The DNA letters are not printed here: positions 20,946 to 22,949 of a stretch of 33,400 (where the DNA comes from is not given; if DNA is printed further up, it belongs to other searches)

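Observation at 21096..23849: Tightly coupled three-gene envelope module of unknown function (two lipoproteins plus a small cytoplasmic helical protein) next to a toxin-antitoxin pair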

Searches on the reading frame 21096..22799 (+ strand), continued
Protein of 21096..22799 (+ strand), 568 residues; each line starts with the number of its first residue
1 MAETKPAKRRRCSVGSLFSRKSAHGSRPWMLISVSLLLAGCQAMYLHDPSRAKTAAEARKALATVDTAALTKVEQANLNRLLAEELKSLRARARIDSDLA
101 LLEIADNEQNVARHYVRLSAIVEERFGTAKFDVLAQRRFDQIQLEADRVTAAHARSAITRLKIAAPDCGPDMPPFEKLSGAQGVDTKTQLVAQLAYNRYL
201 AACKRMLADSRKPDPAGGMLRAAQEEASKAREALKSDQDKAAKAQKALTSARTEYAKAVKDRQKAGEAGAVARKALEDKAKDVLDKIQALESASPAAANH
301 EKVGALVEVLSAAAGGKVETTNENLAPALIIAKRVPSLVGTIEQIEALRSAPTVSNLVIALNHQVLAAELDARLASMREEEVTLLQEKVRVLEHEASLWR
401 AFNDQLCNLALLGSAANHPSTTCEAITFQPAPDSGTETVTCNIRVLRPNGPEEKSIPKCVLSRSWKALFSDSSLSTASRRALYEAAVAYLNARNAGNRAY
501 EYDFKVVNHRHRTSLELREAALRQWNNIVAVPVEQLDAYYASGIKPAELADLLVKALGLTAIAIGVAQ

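Call 40: find_encoding_contigs(protein=P0061, flank=10000, max_places=3)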
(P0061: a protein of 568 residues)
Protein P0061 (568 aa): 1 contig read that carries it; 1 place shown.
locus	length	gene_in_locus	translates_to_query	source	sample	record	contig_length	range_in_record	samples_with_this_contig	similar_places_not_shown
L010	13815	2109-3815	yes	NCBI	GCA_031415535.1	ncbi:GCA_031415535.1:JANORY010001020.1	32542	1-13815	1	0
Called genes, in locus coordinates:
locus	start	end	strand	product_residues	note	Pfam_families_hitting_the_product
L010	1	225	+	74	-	?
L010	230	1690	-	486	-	-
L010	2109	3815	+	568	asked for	-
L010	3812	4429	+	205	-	-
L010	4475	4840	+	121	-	-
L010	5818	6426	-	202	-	PF02557:VanY, PF13539:Peptidase_M15_4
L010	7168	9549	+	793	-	PF00270:DEAD (faint), PF06733:DEAD_2, PF13307:Helicase_C_2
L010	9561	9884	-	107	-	PF07978:NIPSNAP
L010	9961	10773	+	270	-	PF13489:Methyltransf_23, PF13847:Methyltransf_31, PF08241:Methyltransf_11, PF08242:Methyltransf_12, PF13649:Methyltransf_25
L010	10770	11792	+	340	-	PF00535:Glycos_transf_2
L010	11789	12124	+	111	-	PF00892:EamA (weak)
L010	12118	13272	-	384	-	PF01041:DegT_DnrJ_EryC1, PF01212:Beta_elim_lyase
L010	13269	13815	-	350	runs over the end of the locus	PF04321:RmlD_sub_bind, PF01073:3Beta_HSD, PF01370:Epimerase, PF16363:GDP_Man_Dehyd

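Call 41: find_encoding_contigs(protein=P0038, flank=10000, max_places=3)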
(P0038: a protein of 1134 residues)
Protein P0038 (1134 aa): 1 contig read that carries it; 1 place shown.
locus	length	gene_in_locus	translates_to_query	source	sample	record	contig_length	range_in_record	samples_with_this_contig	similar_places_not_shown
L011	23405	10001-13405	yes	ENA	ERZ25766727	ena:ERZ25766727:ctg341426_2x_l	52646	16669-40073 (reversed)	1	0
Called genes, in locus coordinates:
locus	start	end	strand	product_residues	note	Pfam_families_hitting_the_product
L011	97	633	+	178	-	PF09349:OHCU_decarbox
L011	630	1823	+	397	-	PF00266:Aminotran_5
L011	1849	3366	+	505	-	PF00478:IMPDH, PF01070:FMN_dh, PF00571:CBS (weak), PF01180:DHO_dh (faint), PF03060:NMO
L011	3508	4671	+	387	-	PF07690:MFS_1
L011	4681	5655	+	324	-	PF00355:Rieske, PF19112:VanA_C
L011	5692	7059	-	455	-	PF01979:Amidohydro_1, PF07969:Amidohydro_3 (faint)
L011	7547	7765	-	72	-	-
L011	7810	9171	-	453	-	PF00082:Peptidase_S8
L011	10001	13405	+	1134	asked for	-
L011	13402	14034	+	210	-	-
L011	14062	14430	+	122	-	-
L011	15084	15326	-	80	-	-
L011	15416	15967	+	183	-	-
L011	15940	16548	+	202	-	PF00884:Sulfatase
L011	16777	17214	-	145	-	-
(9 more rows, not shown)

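Call 46: find_related_loci(query=A3, collection=metagenome_contigs, flank=10000)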
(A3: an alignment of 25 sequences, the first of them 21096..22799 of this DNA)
Query A3 (568 aa) in metagenome_contigs; peptide patterns used: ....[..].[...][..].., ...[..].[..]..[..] (x = any residue, [..] = any of these).
282 stretches matched a pattern; 28 encode a relative of the query (tblastn E <= 1e-3); 28 distinct loci.
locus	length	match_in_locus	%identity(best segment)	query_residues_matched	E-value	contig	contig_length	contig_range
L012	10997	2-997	99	237-568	0e+0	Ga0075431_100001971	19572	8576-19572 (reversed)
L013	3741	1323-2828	36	37-568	4e-89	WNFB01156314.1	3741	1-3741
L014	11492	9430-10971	37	36-568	4e-79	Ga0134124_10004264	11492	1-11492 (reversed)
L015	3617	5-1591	34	30-568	1e-77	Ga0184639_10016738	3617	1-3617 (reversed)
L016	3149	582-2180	32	31-568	2e-76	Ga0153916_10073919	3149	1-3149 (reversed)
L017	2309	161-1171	46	225-568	6e-75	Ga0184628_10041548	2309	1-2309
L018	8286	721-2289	34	37-568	3e-71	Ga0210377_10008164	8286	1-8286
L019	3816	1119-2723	31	29-568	2e-71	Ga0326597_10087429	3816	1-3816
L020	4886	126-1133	40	246-568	5e-69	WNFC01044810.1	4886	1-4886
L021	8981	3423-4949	32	40-568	4e-68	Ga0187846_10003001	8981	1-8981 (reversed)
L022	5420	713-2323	30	30-568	4e-61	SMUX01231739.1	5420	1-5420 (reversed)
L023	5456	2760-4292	31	38-568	1e-60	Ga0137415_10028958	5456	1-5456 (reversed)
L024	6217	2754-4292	31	38-568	7e-61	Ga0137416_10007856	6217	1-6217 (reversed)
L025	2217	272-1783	33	40-568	9e-62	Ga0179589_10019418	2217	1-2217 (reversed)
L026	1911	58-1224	35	166-568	2e-62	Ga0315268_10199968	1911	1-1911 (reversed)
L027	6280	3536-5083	34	40-568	6e-58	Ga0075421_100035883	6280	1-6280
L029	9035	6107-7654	30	37-567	1e-53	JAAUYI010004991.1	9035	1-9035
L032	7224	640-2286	29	32-568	4e-45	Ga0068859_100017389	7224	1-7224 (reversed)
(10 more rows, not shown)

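Call 47: find_related_loci(query=A3, collection=viral_contigs, flank=10000)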
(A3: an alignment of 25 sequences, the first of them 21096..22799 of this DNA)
Query A3 (568 aa) in viral_contigs; peptide patterns used: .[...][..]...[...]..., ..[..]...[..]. (x = any residue, [..] = any of these).
81 stretches matched a pattern, but none encodes a relative of the query by tblastn (E <= 1e-3).

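Call 54: search_solved_structures(query=A3, max_evalue=10)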
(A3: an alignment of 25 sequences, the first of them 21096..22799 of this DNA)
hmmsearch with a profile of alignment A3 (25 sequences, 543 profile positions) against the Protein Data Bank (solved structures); distinct sequences matched with E-value up to 10: 28.
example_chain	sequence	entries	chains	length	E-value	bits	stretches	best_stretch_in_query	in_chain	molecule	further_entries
4xa3_A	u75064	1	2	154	0.0068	18.7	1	163-294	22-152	Gp7-MYH7(1361-1425)-Eb1 chimera protein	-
6pfp_A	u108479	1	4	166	0.0093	18.3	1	163-297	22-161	Myosin-7 fused to GP7 and EB1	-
6pf2_A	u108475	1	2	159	0.013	17.8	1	163-297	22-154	Myosin, heavy polypeptide 7, cardiac muscle, beta variant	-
5j2l_B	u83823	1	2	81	0.015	17.6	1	201-274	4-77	protein design 2L4HC2_11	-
2d3e_A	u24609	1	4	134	0.065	15.5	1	120-246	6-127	General control protein GCN4 and Tropomyosin 1 alpha chain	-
7udb_B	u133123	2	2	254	0.11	14.7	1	134-278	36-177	Syntaxin-1A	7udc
6k7e_A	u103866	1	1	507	0.12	14.6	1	199-290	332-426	Maltose/maltodextrin-binding periplasmic protein,Mitochondrial import inner membrane trans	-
6gv8_A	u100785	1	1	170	0.14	14.4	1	113-269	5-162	Hyperosmolarity resistance protein Emb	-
6k7f_A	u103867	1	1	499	0.17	14.1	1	199-290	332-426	Maltose/maltodextrin-binding periplasmic protein,Mitochondrial import inner membrane trans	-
2efr_A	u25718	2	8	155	0.23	13.7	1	128-273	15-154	General control protein GCN4 and Tropomyosin 1 alpha chain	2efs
3tul_A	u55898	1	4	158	0.28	13.4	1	157-259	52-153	Cell invasion protein sipB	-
8p4y_A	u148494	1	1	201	0.36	13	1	119-286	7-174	Protein origami triangle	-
6otn_A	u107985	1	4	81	0.37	13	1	200-273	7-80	Tropomyosin alpha-3 chain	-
3tnu_B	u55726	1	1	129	0.66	12.2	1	185-272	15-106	Keratin, type II cytoskeletal 5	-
4tql_A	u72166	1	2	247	0.83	11.8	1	137-273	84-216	Three helix bundle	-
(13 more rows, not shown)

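Call 60: search_dna_similar(query=window:21096-22799:+, collection=plasmids, mode=protein, max_evalue=0.001)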
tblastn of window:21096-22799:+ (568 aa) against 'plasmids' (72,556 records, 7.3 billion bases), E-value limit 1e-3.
No match.

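Call 61: search_dna_similar(query=window:21096-22799:+, collection=phages, mode=protein, max_evalue=0.001)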
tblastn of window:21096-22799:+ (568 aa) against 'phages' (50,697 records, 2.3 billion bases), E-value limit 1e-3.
No match.

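Call 63: search_protein_families(library=pfam, proteins=[L009:7282-8079:+, L009:8079-8975:+, L009:8893-9768:+, L014:6427-8574:-, L014:3520-5436:+, L018:4366-5436:-, L020:2208-2630:+, L024:5297-6187:+, L024:173-1405:+, L027:1568-3004:-], max_evalue=0.001)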
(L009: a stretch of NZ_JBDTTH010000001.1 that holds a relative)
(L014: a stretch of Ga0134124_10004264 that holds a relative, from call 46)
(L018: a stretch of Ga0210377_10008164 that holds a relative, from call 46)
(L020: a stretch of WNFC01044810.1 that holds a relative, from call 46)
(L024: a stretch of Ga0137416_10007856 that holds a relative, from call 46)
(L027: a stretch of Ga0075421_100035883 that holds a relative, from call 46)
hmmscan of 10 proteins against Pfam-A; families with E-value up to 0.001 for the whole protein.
L009:7282-8079:+ (266 aa): 0 families

L009:8079-8975:+ (299 aa): 0 families

L009:8893-9768:+ (292 aa): 3 families
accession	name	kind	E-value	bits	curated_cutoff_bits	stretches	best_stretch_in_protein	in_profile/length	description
PF01510.30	Amidase_2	-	7.6e-17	62.3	26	1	64-192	4-129/131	N-acetylmuramoyl-L-alanine amidase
PF01471.23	PG_binding_1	-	4.6e-14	52.8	23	1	243-289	5-57/57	Putative peptidoglycan binding domain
PF09374.15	PG_binding_3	-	0.00074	20.1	24.6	0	244-268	4-35/76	Predicted Peptidoglycan domain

L014:6427-8574:- (715 aa): 1 family
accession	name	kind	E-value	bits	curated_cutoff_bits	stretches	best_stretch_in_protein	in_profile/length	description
PF01734.28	Patatin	-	6.4e-12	46.5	27.7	1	30-80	1-53/191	Patatin-like phospholipase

L014:3520-5436:+ (639 aa): 0 families

L018:4366-5436:- (356 aa): 1 family
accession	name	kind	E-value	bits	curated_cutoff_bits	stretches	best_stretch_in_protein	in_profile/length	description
PF01594.21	AI-2E_transport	-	1.4e-44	153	34.3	1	19-347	4-326/327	AI-2E family transporter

L020:2208-2630:+ (141 aa): 1 family
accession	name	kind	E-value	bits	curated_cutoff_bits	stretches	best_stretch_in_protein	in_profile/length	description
PF18925.5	DUF5675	-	2.1e-32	111.8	26.7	1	5-119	2-113/114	Family of unknown function (DUF5675)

L024:5297-6187:+ (297 aa): 0 families

L024:173-1405:+ (411 aa): 1 family
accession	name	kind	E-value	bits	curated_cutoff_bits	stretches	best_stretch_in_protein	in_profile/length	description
PF07715.20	Plug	-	8.6e-19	68.5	23.9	1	88-192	4-107/107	TonB-dependent Receptor Plug Domain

L027:1568-3004:- (478 aa): 0 families

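Call 64: search_protein_families(library=pfam, proteins=[L029:4492-6021:+, L032:3341-4198:-, L022:3350-3640:+, L022:3996-4724:+, L001:3-2141:+, L001:6370-8328:+, L001:8335-9852:+, L010:230-1690:-, L009:2425-5550:+, L024:2040-2390:+], max_evalue=0.001)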
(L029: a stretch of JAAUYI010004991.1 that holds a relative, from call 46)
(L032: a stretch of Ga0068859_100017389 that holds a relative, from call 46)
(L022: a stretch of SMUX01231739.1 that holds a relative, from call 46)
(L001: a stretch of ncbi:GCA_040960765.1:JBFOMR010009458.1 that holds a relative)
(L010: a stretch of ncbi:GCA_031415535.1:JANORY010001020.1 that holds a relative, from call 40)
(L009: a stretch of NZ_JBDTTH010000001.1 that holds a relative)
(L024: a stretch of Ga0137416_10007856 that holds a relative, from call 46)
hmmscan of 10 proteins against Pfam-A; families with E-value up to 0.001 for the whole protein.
L029:4492-6021:+ (510 aa): 0 families

L032:3341-4198:- (285 aa): 4 families
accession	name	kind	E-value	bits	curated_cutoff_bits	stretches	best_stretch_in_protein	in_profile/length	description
PF08282.18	Hydrolase_3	-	4.4e-37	128.6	20.9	1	13-277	1-253/255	haloacid dehalogenase-like hydrolase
PF05116.19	S6PP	-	1.2e-11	45.1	20.3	1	206-280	162-243/247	Sucrose-6F-phosphate phosphohydrolase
PF00702.32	Hydrolase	-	3.6e-07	31.2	26.4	1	11-245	2-191/191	haloacid dehalogenase-like hydrolase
PF12710.13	HAD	-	0.00016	22.6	27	0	204-242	149-189/189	haloacid dehalogenase-like hydrolase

L022:3350-3640:+ (97 aa): 1 family
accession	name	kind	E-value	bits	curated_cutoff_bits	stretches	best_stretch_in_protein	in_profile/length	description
PF05579.19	Peptidase_S32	-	3.3e-05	23.7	24.7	1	24-71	191-236/297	Equine arteritis virus serine endopeptidase S32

L022:3996-4724:+ (243 aa): 0 families

L001:3-2141:+ (713 aa): 2 families
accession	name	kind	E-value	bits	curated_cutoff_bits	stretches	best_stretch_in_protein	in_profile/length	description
PF05990.18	DUF900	-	1.1e-25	90.9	20.5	1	429-581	22-172/232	Alpha/beta hydrolase of unknown function (DUF900)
PF03480.18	DctP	-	9.9e-21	74.7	23.4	1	87-302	60-273/286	Bacterial extracellular solute-binding protein, family 7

L001:6370-8328:+ (653 aa): 0 families

L001:8335-9852:+ (506 aa): 0 families

L010:230-1690:- (486 aa): 5 families
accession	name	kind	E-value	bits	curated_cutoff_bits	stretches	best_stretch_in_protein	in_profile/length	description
PF00326.27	Peptidase_S9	-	5.1e-11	42.9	22.6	1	231-400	8-170/213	Prolyl oligopeptidase family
PF02129.25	Peptidase_S15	-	1.4e-09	38.5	23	1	190-319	1-134/262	X-Pro dipeptidyl-peptidase (S15 family)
PF12146.15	Hydrolase_4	-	8.7e-07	28.9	27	0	228-304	22-99/239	Serine aminopeptidase, S33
PF20434.5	BD-FAE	-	2.6e-06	27.5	26.8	1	230-398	40-213/215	BD-FAE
PF03959.19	FSH1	-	0.0007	19.8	21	0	284-400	104-186/211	Serine hydrolase (FSH1)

L009:2425-5550:+ (1042 aa): 4 families
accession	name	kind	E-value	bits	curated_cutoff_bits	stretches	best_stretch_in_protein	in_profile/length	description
PF00149.33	Metallophos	-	7.4e-13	49.8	21.5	1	5-249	1-191/191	Calcineurin-like phosphoesterase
PF12850.12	Metallophos_2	-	1.5e-06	28.7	27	0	5-109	1-60/154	Calcineurin-like phosphoesterase superfamily domain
PF24406.1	nSTAND_NTPase4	-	0.00058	20.4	27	0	650-704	3-58/58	Novel STAND NTPase 4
PF13173.12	AAA_14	-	0.00075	19.9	27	0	402-516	2-100/129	AAA domain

L024:2040-2390:+ (117 aa): 1 family
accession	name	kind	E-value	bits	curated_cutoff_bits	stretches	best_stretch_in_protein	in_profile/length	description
PF00593.30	TonB_dep_Rec_b-barrel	-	7.1e-05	23.3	27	1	40-84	388-436/436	TonB dependent receptor-like, beta-barrel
